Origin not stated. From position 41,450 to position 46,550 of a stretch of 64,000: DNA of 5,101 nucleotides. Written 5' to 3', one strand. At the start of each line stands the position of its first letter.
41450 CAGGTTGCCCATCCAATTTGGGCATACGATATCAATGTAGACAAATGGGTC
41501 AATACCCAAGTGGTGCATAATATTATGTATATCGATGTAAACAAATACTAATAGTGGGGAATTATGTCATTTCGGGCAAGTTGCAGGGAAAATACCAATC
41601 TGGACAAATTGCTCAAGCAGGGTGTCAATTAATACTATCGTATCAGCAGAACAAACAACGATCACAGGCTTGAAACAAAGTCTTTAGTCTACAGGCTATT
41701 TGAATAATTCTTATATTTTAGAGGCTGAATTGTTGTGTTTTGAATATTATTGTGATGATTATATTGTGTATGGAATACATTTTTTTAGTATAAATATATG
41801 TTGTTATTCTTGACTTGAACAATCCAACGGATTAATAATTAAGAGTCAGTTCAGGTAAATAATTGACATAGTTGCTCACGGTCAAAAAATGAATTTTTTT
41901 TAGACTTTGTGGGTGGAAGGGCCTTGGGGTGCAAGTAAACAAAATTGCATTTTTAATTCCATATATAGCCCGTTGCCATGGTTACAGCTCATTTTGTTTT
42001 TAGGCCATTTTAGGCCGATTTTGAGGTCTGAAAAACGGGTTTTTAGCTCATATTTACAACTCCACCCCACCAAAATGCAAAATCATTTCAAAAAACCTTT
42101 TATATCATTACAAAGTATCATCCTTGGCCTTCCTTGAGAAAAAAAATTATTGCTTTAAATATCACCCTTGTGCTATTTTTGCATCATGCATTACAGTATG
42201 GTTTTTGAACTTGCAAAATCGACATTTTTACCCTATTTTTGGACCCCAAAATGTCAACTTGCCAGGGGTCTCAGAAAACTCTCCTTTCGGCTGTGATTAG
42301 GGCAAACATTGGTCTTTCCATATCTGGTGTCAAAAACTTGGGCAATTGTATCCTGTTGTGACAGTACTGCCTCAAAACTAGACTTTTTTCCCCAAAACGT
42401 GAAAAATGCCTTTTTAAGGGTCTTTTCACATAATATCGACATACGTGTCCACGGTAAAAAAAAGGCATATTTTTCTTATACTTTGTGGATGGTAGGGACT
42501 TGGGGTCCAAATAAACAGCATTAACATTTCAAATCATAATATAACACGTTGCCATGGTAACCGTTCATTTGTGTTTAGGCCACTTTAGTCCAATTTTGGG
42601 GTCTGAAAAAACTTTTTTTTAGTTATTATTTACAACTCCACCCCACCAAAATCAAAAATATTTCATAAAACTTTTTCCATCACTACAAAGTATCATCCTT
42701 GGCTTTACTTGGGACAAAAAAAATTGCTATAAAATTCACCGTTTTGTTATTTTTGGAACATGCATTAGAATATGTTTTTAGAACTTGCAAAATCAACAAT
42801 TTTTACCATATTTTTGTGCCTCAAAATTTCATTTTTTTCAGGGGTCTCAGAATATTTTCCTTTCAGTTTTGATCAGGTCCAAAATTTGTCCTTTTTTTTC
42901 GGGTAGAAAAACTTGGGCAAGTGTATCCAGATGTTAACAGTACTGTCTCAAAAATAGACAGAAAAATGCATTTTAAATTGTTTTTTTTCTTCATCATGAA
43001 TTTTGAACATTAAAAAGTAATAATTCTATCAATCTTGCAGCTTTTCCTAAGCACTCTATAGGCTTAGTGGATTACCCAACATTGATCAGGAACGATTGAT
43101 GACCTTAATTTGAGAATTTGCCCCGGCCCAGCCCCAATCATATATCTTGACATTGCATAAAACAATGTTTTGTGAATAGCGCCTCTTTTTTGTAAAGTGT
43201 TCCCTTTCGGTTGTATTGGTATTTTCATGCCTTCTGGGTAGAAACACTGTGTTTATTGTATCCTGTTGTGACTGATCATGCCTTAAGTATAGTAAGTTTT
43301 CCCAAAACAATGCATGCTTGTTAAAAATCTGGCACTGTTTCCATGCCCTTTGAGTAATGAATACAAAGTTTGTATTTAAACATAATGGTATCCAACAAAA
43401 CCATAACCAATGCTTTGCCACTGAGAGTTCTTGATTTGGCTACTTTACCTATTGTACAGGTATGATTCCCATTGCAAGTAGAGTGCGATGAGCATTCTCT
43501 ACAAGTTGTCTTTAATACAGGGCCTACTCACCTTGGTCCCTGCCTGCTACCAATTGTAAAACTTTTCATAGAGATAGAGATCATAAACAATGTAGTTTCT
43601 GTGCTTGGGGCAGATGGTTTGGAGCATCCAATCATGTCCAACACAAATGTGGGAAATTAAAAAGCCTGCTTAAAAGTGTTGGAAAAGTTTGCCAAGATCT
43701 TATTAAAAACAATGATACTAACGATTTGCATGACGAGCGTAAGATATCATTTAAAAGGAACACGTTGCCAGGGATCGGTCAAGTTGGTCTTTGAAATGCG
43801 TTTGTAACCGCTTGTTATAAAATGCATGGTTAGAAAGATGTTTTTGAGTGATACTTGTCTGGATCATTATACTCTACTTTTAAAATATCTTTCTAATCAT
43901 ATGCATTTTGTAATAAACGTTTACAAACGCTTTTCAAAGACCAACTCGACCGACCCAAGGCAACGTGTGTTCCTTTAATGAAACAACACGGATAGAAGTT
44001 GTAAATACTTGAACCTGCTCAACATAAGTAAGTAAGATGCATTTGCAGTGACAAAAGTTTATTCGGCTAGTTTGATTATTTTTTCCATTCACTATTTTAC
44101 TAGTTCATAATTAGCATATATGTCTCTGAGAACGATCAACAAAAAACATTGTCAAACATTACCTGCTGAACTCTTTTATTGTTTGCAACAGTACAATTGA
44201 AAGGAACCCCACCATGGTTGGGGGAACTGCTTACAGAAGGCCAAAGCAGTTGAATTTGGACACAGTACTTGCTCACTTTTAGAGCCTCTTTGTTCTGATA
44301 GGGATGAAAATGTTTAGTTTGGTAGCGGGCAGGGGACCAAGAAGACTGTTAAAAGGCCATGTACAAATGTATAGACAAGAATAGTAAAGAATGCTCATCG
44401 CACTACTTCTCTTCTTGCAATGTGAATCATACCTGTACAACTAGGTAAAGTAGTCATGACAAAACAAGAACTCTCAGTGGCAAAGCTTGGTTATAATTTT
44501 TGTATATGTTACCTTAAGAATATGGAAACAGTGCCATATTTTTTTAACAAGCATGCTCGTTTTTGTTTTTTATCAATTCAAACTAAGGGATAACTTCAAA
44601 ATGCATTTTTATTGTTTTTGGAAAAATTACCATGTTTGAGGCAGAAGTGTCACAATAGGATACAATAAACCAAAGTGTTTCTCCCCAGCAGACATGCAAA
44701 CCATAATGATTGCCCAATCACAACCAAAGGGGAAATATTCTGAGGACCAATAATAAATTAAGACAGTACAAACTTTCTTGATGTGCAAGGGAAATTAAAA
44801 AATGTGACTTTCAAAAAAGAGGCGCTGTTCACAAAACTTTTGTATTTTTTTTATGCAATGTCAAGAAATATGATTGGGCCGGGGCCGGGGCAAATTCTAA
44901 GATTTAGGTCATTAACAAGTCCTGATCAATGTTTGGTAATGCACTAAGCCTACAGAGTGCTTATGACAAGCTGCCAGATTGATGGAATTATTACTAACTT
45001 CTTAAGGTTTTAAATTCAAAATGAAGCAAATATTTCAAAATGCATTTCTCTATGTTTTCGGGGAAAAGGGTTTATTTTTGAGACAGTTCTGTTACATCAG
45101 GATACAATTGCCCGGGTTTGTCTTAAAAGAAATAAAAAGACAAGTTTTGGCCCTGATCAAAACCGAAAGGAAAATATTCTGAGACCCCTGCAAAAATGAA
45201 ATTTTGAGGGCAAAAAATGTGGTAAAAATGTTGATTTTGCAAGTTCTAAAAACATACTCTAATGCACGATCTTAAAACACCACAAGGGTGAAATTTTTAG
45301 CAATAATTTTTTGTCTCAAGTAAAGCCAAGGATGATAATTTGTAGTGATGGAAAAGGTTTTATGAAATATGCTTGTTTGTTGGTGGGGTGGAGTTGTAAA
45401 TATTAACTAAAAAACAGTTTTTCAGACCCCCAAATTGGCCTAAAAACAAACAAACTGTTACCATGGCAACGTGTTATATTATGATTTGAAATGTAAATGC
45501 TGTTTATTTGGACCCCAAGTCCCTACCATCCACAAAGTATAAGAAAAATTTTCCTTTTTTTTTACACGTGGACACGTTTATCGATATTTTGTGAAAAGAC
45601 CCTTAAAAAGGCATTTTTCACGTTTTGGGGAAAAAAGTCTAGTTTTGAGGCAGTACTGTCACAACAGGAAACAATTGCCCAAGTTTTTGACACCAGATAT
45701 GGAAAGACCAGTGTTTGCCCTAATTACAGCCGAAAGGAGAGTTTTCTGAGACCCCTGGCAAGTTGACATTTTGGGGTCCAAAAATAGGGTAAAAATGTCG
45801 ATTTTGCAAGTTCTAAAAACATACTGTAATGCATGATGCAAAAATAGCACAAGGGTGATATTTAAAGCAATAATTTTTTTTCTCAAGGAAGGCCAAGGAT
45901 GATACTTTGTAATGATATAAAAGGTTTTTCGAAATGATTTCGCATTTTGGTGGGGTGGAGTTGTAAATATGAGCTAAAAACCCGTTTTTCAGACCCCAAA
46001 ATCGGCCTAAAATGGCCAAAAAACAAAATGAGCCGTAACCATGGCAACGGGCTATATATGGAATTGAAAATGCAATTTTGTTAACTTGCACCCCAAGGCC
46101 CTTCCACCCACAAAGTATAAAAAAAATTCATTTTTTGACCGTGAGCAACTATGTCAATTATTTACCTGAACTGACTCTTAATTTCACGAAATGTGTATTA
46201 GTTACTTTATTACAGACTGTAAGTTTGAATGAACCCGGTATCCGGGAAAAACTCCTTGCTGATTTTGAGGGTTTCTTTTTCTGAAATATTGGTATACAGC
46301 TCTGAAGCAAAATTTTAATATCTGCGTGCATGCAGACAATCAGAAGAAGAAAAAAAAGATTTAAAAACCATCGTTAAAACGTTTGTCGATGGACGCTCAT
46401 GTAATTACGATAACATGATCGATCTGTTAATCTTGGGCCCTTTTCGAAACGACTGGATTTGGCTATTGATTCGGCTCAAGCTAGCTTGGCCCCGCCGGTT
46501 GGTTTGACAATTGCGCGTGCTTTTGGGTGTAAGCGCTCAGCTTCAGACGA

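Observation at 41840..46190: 4.3-kb imperfect palindrome built from a 570-bp tandem unit, with a foldback MITE at the centre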

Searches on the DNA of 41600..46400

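Call 69: search_rna_families(source=window, start=41600, end=46400, threshold=evalue, max_evalue=0.1)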
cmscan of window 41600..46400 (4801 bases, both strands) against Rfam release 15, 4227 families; matches with E-value up to 0.1: 1.
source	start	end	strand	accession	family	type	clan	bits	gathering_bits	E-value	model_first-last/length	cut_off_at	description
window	43759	43968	-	RF03926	MIR1435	Gene; miRNA;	-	45.5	94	9.6e-05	1-186/186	no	MIR1435 microRNA precursor family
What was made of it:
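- No known RNA family matches except a sub-threshold hit of the MITE hairpin to a miRNA precursor model (45.5 bits against a gathering score of 94, call 69).
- Tried and rejected: The sub-threshold Rfam hit of the MITE to the MIR1435 precursor (45.5 against 94 bits) is treated as generic hairpin similarity (call 69).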

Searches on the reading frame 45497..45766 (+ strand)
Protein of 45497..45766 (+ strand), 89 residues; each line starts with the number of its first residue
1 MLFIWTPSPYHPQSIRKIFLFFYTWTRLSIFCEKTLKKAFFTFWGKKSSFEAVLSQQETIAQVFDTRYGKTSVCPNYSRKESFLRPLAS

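Call 13: find_encoding_contigs(protein=window:45497-45766:+, flank=6000, max_places=10)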
Protein window:45497-45766:+ (89 aa): no gene with exactly this product is on record in the collection.
